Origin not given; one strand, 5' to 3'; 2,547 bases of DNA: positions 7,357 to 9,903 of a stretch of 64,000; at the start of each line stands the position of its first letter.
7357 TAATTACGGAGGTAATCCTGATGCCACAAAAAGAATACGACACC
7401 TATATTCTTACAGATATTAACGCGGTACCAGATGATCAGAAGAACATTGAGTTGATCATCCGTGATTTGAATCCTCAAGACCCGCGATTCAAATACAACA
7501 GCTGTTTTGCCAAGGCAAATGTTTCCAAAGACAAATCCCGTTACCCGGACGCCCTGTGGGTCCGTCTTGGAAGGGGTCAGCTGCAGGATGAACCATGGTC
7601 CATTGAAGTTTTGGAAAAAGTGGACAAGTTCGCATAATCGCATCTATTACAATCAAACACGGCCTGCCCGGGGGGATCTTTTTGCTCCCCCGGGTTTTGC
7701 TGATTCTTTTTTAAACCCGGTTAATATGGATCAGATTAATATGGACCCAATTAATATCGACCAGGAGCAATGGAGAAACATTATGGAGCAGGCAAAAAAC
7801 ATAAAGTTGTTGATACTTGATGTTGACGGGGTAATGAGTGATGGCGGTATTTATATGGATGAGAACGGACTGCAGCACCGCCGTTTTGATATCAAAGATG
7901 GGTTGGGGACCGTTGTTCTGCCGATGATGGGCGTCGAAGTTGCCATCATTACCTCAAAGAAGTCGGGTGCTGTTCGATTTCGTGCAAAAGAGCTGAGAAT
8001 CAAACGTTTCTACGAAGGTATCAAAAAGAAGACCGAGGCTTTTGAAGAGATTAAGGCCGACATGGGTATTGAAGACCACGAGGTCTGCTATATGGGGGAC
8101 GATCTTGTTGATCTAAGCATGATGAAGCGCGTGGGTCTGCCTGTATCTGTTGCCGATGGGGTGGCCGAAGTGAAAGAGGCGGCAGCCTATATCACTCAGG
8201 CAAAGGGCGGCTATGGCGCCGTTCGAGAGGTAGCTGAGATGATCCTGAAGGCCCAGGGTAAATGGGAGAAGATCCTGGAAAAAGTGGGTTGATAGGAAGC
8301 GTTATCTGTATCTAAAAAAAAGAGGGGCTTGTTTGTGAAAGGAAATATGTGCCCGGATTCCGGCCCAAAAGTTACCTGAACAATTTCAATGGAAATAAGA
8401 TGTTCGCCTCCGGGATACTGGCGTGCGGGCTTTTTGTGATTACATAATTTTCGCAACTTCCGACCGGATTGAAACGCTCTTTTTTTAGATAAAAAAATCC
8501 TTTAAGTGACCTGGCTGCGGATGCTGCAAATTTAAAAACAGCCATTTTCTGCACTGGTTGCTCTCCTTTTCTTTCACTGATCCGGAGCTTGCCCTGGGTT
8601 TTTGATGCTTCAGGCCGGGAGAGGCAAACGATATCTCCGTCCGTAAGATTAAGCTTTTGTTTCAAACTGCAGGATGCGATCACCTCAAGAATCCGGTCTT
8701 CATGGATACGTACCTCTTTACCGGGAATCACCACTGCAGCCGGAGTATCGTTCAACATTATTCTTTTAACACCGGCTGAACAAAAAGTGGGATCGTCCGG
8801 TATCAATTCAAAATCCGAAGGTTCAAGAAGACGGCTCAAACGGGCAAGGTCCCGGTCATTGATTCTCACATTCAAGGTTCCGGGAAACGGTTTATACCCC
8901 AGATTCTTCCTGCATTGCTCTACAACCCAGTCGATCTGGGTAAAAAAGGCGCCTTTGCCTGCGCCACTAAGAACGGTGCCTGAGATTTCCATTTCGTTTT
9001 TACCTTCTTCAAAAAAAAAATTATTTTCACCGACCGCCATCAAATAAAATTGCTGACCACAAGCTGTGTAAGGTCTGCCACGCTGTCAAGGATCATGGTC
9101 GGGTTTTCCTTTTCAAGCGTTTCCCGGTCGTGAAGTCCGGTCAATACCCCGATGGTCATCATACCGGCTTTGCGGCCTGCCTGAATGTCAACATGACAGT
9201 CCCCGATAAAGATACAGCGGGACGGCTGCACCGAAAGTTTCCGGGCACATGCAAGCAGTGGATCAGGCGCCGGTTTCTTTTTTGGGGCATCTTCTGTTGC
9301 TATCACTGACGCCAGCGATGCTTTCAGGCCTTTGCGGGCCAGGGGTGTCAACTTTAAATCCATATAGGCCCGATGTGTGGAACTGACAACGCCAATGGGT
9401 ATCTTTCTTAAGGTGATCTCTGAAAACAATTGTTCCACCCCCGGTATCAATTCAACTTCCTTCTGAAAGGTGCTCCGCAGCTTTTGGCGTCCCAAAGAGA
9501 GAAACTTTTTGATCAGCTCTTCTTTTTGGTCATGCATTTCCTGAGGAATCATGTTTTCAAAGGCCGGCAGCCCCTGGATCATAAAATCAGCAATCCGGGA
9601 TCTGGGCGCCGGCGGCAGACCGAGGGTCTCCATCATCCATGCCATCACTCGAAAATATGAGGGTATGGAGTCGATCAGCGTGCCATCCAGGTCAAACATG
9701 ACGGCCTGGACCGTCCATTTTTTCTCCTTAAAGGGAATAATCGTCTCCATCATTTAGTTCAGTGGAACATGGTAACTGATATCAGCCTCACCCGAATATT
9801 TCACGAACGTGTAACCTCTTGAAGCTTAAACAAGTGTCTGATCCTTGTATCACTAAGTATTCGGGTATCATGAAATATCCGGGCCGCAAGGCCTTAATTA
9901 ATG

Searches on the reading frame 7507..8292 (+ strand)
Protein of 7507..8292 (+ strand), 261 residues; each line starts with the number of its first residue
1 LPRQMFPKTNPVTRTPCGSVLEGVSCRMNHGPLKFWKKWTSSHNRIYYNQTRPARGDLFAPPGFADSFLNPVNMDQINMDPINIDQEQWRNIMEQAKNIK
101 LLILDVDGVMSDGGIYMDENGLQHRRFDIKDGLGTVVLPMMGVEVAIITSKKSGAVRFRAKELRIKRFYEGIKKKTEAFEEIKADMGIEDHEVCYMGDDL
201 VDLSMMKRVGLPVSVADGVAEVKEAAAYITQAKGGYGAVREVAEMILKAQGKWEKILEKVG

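Call 3: search_protein_families(library=pfam, proteins=[window:7507-8292:+])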
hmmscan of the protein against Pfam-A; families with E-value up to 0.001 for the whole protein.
window:7507-8292:+ (261 aa): 3 families
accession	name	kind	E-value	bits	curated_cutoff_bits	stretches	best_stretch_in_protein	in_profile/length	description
PF08282.18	Hydrolase_3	-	8.6e-10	39.2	20.9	1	174-232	187-245/255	haloacid dehalogenase-like hydrolase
PF00702.32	Hydrolase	-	6.1e-06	27.2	26.4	1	140-210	112-191/191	haloacid dehalogenase-like hydrolase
PF13419.12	HAD_2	-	0.00027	21.5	23.8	1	138-213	91-175/178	Haloacid dehalogenase-like hydrolase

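Call 4: search_protein_families(library=ncbifam, proteins=[window:7507-8292:+])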
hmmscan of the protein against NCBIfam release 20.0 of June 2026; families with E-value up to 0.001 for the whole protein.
window:7507-8292:+ (261 aa): 14 families
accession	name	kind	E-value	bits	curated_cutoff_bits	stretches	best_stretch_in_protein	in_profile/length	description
TIGR02726.1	phenyl_P_delta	equivalog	1.1e-78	263.3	281.95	1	93-260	1-168/169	phenylphosphate carboxylase subunit delta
NF007019.0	PRK09484.1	equivalog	6.3e-54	182.4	208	1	90-255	16-181/187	3-deoxy-manno-octulosonate-8-phosphatase KdsC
TIGR01670.1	KdsC-phosphatas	subfamily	1e-48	165.2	106.95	1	99-251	1-153/154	3-deoxy-D-manno-octulosonate 8-phosphate phosphatase, YrbI family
NF058599.1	KDN-9-PPhBT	equivalog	1.6e-35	122.6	180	1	99-248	2-151/152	3-deoxy-D-glycero-D-galacto-nonulopyranosonate 9-phosphatase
TIGR01662.1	HAD-SF-IIIA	subfamily_domain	7.9e-15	55.2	44.6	1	100-216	1-139/141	HAD-IIIA family hydrolase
NF002245.0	PRK01158.1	equivalog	7.9e-11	41.7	198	1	174-245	157-228/233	phosphoglycolate phosphatase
TIGR01487.1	Pglycolate_arch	equivalog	1.7e-08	34.6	122.75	1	174-239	147-212/215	phosphoglycolate phosphatase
TIGR00099.1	Cof-subfamily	subfamily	3.2e-07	30.2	137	1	174-232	188-246/256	Cof-type HAD-IIB family hydrolase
NF007806.0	PRK10513.1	equivalog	3e-06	26.8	273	1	175-243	197-265/270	sugar-phosphatase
TIGR01668.1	YqeG_hyp_ppase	hypoth_equivalog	3.1e-06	26.8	89.1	1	88-210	19-129/170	YqeG family HAD IIIA-type phosphatase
TIGR01491.1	HAD-SF-IB-PSPlk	hypoth_equivalog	6.7e-06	25.9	151.9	0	172-218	145-191/201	phosphoserine phosphatase-like hydrolase, archaeal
TIGR01482.1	SPP-subfamily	subfamily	0.00015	21.5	107.15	1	174-246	149-221/225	sucrose-phosphate phosphatase subfamily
NF007821.0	PRK10530.1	equivalog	0.00049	19.4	274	1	180-233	205-258/272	pyridoxal phosphatase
NF045966.1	YcsE_rel_Pase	equivalog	0.00089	18.8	220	1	174-238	191-255/265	YcsE-related riboflavin metabolism phosphatase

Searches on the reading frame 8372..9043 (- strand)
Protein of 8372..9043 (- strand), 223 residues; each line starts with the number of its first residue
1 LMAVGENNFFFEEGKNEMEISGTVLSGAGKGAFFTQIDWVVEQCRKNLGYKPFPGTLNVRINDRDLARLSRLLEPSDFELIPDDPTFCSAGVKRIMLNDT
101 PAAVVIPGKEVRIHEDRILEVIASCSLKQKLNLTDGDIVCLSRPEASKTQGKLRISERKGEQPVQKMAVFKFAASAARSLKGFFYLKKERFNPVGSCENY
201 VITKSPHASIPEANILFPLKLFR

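Call 3: search_protein_families(library=pfam, proteins=[window:8372-9043:-])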
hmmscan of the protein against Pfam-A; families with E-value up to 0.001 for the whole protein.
window:8372-9043:- (223 aa): 1 family
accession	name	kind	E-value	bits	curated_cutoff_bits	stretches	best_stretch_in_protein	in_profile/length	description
PF01982.22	CTP-dep_RFKase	-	6.8e-27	94.3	25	1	24-141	1-119/121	Domain of unknown function DUF120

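Call 4: search_protein_families(library=ncbifam, proteins=[window:8372-9043:-])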
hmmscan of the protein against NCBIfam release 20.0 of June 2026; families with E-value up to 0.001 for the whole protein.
window:8372-9043:- (223 aa): 2 families
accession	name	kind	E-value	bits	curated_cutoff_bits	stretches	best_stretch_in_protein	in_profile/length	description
NF010762.0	PRK14165.1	equivalog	3.7e-21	75.5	279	1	10-141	83-215/224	winged helix-turn-helix domain-containing protein/riboflavin kinase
NF040694.1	ribK_Meth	equivalog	1.2e-19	70.5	168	1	18-141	1-125/127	CTP-dependent riboflavin kinase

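Call 49: search_solved_structures(query=window:8372-9043:-, max_evalue=0.001, show_alignments=1)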
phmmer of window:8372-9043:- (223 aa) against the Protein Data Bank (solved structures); distinct sequences matched with E-value up to 0.001: 3.
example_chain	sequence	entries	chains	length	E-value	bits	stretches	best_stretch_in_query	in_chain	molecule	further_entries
2p3m_A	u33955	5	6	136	9.6e-14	54.6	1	18-140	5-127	Riboflavin Kinase MJ0056 | RIBOFLAVIN KINASE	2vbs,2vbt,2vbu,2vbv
2oyn_A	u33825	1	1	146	1e-13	54.6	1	18-141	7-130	Hypothetical protein MJ0056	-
3cta_A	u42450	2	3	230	2.9e-11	46.5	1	15-141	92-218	Riboflavin kinase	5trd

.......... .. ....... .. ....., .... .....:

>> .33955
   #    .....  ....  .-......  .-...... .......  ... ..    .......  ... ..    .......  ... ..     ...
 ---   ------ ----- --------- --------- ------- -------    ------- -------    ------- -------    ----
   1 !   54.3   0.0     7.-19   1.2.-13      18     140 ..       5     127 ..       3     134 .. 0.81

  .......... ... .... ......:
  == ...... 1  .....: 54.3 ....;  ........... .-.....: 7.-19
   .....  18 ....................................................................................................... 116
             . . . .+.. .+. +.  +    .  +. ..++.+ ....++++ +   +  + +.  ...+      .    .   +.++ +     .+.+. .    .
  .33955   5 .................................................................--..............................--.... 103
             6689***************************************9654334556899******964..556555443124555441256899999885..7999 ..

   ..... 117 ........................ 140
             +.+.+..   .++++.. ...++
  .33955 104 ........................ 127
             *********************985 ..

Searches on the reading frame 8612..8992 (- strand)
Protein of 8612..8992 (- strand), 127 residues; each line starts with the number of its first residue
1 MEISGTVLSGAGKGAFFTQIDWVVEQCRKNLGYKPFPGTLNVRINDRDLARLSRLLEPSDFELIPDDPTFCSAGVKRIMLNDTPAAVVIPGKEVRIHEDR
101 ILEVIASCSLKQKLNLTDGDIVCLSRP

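Call 51: find_related_loci(query=A2, collection=metagenome_contigs, flank=10000)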
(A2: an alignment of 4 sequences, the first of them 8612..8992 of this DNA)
Query A2 (127 aa) in metagenome_contigs; peptide patterns used: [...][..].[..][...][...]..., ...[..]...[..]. (x = any residue, [..] = any of these).
600 stretches matched a pattern (row limit reached: there are more); 519 encode a relative of the query (tblastn E <= 1e-3); the best 80 are kept; 80 distinct loci.
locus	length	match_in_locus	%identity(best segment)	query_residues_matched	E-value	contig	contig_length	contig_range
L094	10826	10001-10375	68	1-125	3e-57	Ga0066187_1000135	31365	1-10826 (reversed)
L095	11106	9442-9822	66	1-127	7e-57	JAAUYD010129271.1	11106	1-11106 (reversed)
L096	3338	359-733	63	1-125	2e-54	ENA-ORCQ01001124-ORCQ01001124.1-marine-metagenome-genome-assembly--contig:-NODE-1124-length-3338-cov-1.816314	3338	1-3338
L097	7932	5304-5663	64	1-120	4e-54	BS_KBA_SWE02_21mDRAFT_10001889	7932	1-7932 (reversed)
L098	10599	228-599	66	1-124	2e-53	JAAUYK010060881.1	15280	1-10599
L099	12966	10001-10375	60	1-125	2e-51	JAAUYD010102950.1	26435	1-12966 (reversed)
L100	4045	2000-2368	62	3-125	3e-51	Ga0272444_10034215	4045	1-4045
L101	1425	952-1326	58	1-125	5e-53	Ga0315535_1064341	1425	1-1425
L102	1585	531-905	59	1-125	4e-52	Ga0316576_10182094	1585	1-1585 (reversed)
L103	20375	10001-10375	57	1-125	2e-49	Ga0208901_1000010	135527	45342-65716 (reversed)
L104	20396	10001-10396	55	1-127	1e-48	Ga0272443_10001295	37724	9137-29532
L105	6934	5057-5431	58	1-125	1e-48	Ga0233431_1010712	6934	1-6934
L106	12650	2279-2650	58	2-125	9e-48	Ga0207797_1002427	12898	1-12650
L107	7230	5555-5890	63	3-114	2e-47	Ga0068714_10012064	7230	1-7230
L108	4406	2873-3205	62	1-111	3e-47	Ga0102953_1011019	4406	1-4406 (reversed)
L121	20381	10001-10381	45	1-127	3e-37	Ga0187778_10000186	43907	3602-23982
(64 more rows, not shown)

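Call 55: search_protein_families(library=pfam, proteins=[L121:3354-4337:+, L121:4351-5304:+, L121:5344-6840:+, L121:8677-9021:+, L121:9308-9805:+, L121:9824-10411:+, L121:10415-11806:+, L121:12452-13156:+, L121:13426-14466:+, L121:14664-15926:+], max_evalue=0.0001)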
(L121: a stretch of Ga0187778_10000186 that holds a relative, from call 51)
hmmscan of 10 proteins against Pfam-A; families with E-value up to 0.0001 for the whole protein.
L121:3354-4337:+ (327 aa): 3 families
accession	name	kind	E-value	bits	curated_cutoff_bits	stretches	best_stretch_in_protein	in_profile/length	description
PF10609.15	ParA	-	2.4e-72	243.7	27.1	1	67-311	2-245/246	NUBPL iron-transfer P-loop NTPase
PF01656.29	CbiA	-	4.2e-13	49.8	25.4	1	71-290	1-124/125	CobQ/CobB/MinD/ParA nucleotide binding domain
PF13614.12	AAA_31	-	1.3e-07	32.2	27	1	70-110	3-43/177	AAA domain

L121:4351-5304:+ (317 aa): 4 families
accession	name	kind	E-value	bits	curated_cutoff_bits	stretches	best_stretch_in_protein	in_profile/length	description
PF10609.15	ParA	-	1.1e-69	235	27.1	1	61-305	2-245/246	NUBPL iron-transfer P-loop NTPase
PF01656.29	CbiA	-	8.3e-14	52.1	25.4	1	65-284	1-124/125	CobQ/CobB/MinD/ParA nucleotide binding domain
PF02374.21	ArsA_ATPase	-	3.4e-06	26.9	24.3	1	63-97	1-35/305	Anion-transporting ATPase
PF13614.12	AAA_31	-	2.6e-05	24.7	27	0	64-98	3-37/177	AAA domain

L121:5344-6840:+ (498 aa): 2 families
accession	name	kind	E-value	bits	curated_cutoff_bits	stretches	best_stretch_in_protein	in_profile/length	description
PF01977.22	UbiD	-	2.2e-54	184.2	23.3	1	114-306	6-202/206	3-octaprenyl-4-hydroxybenzoate carboxy-lyase Rift-related domain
PF20695.2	UbiD_N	-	1.1e-11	45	24.3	1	9-97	2-75/78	3-octaprenyl-4-hydroxybenzoate carboxy-lyase N-terminal domain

L121:8677-9021:+ (114 aa): 0 families

L121:9308-9805:+ (165 aa): 1 family
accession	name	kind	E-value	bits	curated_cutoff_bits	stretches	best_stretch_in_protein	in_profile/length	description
PF01613.24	Flavin_Reduct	-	6.6e-27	94.9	27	1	15-159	5-151/153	Flavin reductase like domain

L121:9824-10411:+ (195 aa): 1 family
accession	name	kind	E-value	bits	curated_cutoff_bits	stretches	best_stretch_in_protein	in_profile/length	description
PF01982.22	CTP-dep_RFKase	-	1.5e-23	83.5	25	1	67-183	2-119/121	Domain of unknown function DUF120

L121:10415-11806:+ (463 aa): 3 families
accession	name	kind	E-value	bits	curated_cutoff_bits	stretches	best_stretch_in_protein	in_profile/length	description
PF01977.22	UbiD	-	1.7e-60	204.2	23.3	1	108-299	6-201/206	3-octaprenyl-4-hydroxybenzoate carboxy-lyase Rift-related domain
PF20696.2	UbiD_C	-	4.1e-22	79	24.2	1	320-429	14-127/127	3-octaprenyl-4-hydroxybenzoate carboxy-lyase C-terminal domain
PF20695.2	UbiD_N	-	1.3e-17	64.1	24.3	1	19-97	2-77/78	3-octaprenyl-4-hydroxybenzoate carboxy-lyase N-terminal domain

L121:12452-13156:+ (234 aa): 4 families
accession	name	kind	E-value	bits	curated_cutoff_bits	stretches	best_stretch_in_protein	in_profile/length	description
PF13419.12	HAD_2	-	1.8e-30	106.8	23.8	1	24-202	1-178/178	Haloacid dehalogenase-like hydrolase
PF00702.32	Hydrolase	-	8.3e-25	88.7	26.4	1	21-196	1-191/191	haloacid dehalogenase-like hydrolase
PF13242.12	Hydrolase_like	-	2.3e-11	43.9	22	1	158-227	3-75/75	HAD-hyrolase-like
PF12710.13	HAD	-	7.9e-09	36.6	27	1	24-191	1-187/189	haloacid dehalogenase-like hydrolase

L121:13426-14466:+ (346 aa): 4 families
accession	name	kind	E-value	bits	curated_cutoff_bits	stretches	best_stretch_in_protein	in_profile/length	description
PF01070.24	FMN_dh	-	2.3e-27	96.4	24.9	2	177-338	207-346/350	FMN-dependent dehydrogenase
PF01645.23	Glu_synthase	-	3.1e-06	27.1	20.4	1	188-296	204-305/369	Conserved region in glutamate synthase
PF00478.31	IMPDH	-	4.1e-05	23.2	25.6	1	250-306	189-246/345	IMP dehydrogenase / GMP reductase domain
PF03060.21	NMO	-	8.7e-05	22.5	28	0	257-314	184-242/331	Nitronate monooxygenase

L121:14664-15926:+ (420 aa): 3 families
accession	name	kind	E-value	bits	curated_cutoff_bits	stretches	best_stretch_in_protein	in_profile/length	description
PF13458.12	Peripla_BP_6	-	1.3e-52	180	31.7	1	34-384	3-340/343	Periplasmic binding protein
PF13433.12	Peripla_BP_5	-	3.3e-16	59.8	27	2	175-356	130-312/363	Periplasmic binding protein domain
PF01094.35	ANF_receptor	-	6.6e-09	35.7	25.4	1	60-351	13-321/353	Receptor family ligand binding region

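Call 68: search_protein_families(library=ncbifam, proteins=[L121:9308-9805:+, L121:12452-13156:+], max_evalue=0.00001)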
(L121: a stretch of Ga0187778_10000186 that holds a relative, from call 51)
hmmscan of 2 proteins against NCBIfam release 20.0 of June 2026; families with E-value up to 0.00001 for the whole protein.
L121:9308-9805:+ (165 aa): 8 families
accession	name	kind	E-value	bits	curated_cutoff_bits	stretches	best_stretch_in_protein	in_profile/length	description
NF042921.1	HpaC_Thermus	equivalog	3.3e-10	40.1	200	1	4-158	3-147/150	4-hydroxyphenylacetate 3-monooxygenase reductase subunit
NF045919.1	HphnlacHdxRed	equivalog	2.1e-09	36.9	340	1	26-141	30-140/309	p-hydroxyphenylacetate 3-hydroxylase reductase component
NF045630.1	monooxsub_HsaB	equivalog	2.9e-09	37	230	1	38-160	43-159/186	3-hydroxy-9,10-secoandrosta-1,3,5(10)-triene-9,17-dione monooxygenase reductase subunit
NF045733.1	StyMonoxStyB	equivalog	1.5e-08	34.8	200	1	29-158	27-147/150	styrene monooxygenase NADH-dependent flavin reductase subunit StyB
TIGR02296.1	HpaC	equivalog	1.7e-08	34.7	205.95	1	29-156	23-149/154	4-hydroxyphenylacetate 3-monooxygenase, reductase component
TIGR03615.1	RutF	equivalog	3.6e-08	33.6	254.75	1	20-158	19-154/156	NADH-dependent FMN reductase RutF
NF052639.1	FlvnRedFerAPor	equivalog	3.1e-07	30.2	260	1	17-145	17-139/158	flavin reductase FerA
NF012030.0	PRK15486.1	equivalog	1.4e-06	28.2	315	1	18-159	21-161/170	4-hydroxyphenylacetate 3-monooxygenase reductase subunit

L121:12452-13156:+ (234 aa): 29 families (the best 25 are shown)
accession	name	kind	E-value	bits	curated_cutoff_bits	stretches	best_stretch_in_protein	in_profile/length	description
NF009695.0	PRK13222.1-2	equivalog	4.5e-25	88.4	225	1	21-231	6-222/226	phosphoglycolate phosphatase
NF009804.0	PRK13288.1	equivalog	2.5e-24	85.9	218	1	20-230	2-209/215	pyrophosphatase PpaX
TIGR01449.2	PGP_bact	equivalog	1.1e-22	80.6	180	1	24-229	1-211/213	phosphoglycolate phosphatase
NF009694.0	PRK13222.1-1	equivalog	1.5e-19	70.3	415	1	81-230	87-238/252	phosphoglycolate phosphatase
NF009697.0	PRK13222.1-4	equivalog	3e-19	69.3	327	1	20-231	6-222/232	phosphoglycolate phosphatase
NF009698.0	PRK13223.1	equivalog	4.8e-19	68.6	466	1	21-228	13-226/272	phosphoglycolate phosphatase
TIGR03351.1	PhnX-like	hypoth_equivalog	7.7e-19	68.5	218.9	1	22-230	2-218/220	phosphonatase-like hydrolase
TIGR02009.1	PGMB-YQAB-SF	subfamily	4e-18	66.3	153.35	1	21-202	1-186/186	beta-phosphoglucomutase family hydrolase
NF053653.1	InDiPhoBT2121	equivalog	8.6e-18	64.7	245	1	24-227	4-211/216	inorganic diphosphatase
TIGR01454.1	AHBA_synth_RP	hypoth_equivalog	1.2e-17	64.2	246.65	1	99-231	70-203/205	AHBA synthesis associated protein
NF008000.0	PRK10725.1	equivalog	3.5e-17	63.1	215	1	20-202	4-185/188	fructose-1-phosphate/6-phosphogluconate phosphatase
TIGR02253.1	CTE7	subfamily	1.9e-16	60.5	169.75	1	21-205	2-197/221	TIGR02253 family HAD-type hydrolase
TIGR01422.2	phosphonatase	equivalog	3.6e-16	59.2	220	1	21-215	1-211/251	phosphonoacetaldehyde hydrolase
NF008087.0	PRK10826.1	equivalog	1.6e-14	54.1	191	1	19-200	5-189/222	hexitol phosphatase HxpB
TIGR01990.1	bPGM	equivalog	8.6e-13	48.7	189.4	1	21-202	1-186/187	beta-phosphoglucomutase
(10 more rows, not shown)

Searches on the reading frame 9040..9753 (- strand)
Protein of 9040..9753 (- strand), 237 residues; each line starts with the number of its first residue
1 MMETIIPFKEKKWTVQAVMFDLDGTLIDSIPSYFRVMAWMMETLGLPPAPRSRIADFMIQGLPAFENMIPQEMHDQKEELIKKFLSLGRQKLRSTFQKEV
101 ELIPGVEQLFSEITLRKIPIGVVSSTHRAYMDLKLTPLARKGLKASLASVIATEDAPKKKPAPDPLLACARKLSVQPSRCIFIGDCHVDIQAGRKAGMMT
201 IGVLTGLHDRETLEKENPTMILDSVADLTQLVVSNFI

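Call 8: search_protein_families(library=ncbifam, proteins=[window:9040-9753:-], max_evalue=0.00001)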
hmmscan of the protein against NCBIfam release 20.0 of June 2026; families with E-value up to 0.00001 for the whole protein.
window:9040-9753:- (237 aa): 35 families (the best 25 are shown)
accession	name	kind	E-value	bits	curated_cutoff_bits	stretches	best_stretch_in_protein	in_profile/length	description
NF009695.0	PRK13222.1-2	equivalog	1.4e-34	119.5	225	1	14-233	5-223/226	phosphoglycolate phosphatase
TIGR01449.2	PGP_bact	equivalog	4.2e-33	114.7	180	1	18-231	1-212/213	phosphoglycolate phosphatase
NF009697.0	PRK13222.1-4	equivalog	3.2e-27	95.3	327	1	12-232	4-222/232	phosphoglycolate phosphatase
NF009804.0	PRK13288.1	equivalog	1.1e-26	93.7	218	1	14-233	2-211/215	pyrophosphatase PpaX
TIGR02009.1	PGMB-YQAB-SF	subfamily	1.1e-23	84.5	153.35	1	15-203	1-186/186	beta-phosphoglucomutase family hydrolase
NF009694.0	PRK13222.1-1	equivalog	1.7e-22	79.9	415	1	61-229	77-236/252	phosphoglycolate phosphatase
NF009696.0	PRK13222.1-3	equivalog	2.7e-22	79.5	359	1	15-228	3-212/223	N-acetylmuramic acid 6-phosphate phosphatase MupP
TIGR03351.1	PhnX-like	hypoth_equivalog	3.2e-21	76.3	218.9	1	17-232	3-219/220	phosphonatase-like hydrolase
TIGR01422.2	phosphonatase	equivalog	6.8e-21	74.7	220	1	75-206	72-202/251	phosphonoacetaldehyde hydrolase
NF009700.0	PRK13226.1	equivalog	1.7e-20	73.7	342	1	16-209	13-202/229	phosphoglycolate phosphatase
NF053653.1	InDiPhoBT2121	equivalog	2.3e-20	73.1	245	1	16-230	2-213/216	inorganic diphosphatase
NF008610.0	PRK11587.1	equivalog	2.1e-19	69.8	282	1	16-229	4-204/219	sugar phosphatase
NF009698.0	PRK13223.1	equivalog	9.7e-19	67.6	466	1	16-229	14-226/272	phosphoglycolate phosphatase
NF008087.0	PRK10826.1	equivalog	2.8e-18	66.3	191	1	14-203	6-191/222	hexitol phosphatase HxpB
TIGR01454.1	AHBA_synth_RP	hypoth_equivalog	3.5e-18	66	246.65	1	18-233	1-204/205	AHBA synthesis associated protein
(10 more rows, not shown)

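Call 9: search_protein_families(library=pfam, proteins=[window:9040-9753:-], max_evalue=0.00001)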
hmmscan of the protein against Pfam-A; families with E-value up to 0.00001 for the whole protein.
window:9040-9753:- (237 aa): 4 families
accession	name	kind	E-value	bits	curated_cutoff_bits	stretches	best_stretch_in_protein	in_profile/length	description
PF13419.12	HAD_2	-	7.7e-31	108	23.8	1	18-203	1-178/178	Haloacid dehalogenase-like hydrolase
PF00702.32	Hydrolase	-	2.3e-24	87.3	26.4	1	16-197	2-191/191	haloacid dehalogenase-like hydrolase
PF13242.12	Hydrolase_like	-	2.9e-16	59.6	22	1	160-228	4-75/75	HAD-hyrolase-like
PF12710.13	HAD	-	2.2e-09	38.5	27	1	18-193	1-188/189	haloacid dehalogenase-like hydrolase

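Call 47: search_solved_structures(query=window:9040-9753:-, max_evalue=1e-8)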
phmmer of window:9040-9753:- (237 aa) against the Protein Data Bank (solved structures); distinct sequences matched with E-value up to 1e-8: 45.
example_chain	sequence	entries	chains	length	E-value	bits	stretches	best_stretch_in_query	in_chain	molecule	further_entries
2hdo_A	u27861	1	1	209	4e-19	72.4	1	14-198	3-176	Phosphoglycolate phosphatase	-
3dv9_A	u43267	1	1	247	6e-13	52.3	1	15-228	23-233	beta-phosphoglucomutase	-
2hi0_A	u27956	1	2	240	1.7e-12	50.8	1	100-232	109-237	Putative phosphoglycolate phosphatase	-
4ex6_A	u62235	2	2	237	2e-12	50.5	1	17-226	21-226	AlnB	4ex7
6hdi_A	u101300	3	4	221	4.6e-12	49.4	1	16-203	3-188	Beta-phosphoglucomutase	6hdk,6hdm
2nyv_A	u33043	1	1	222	5.9e-12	49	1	15-233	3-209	Phosphoglycolate phosphatase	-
2yy6_A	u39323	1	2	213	8.8e-12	48.4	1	16-233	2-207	phosphoglycolate phosphatase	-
3kbb_A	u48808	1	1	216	9e-12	48.4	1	16-215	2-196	Phosphorylated carbohydrates phosphatase TM_1254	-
2hsz_A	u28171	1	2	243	1.6e-11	47.6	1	17-231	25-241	novel predicted phosphatase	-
3nas_A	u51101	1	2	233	1.7e-11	47.5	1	15-206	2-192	beta-phosphoglucomutase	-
6hdh_A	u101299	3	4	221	1.7e-11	47.5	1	16-203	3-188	Beta-phosphoglucomutase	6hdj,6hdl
1lvh_A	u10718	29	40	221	1.7e-11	47.5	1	16-203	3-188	beta-phosphoglucomutase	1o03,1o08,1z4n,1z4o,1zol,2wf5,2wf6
6h8y_A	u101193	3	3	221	1.7e-11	47.5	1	16-203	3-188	Beta-phosphoglucomutase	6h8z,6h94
5olw_A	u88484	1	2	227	1.9e-11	47.3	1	16-203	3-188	Beta-phosphoglucomutase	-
3s6j_A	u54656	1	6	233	1.9e-11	47.3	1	18-228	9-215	Hydrolase, haloacid dehalogenase-like family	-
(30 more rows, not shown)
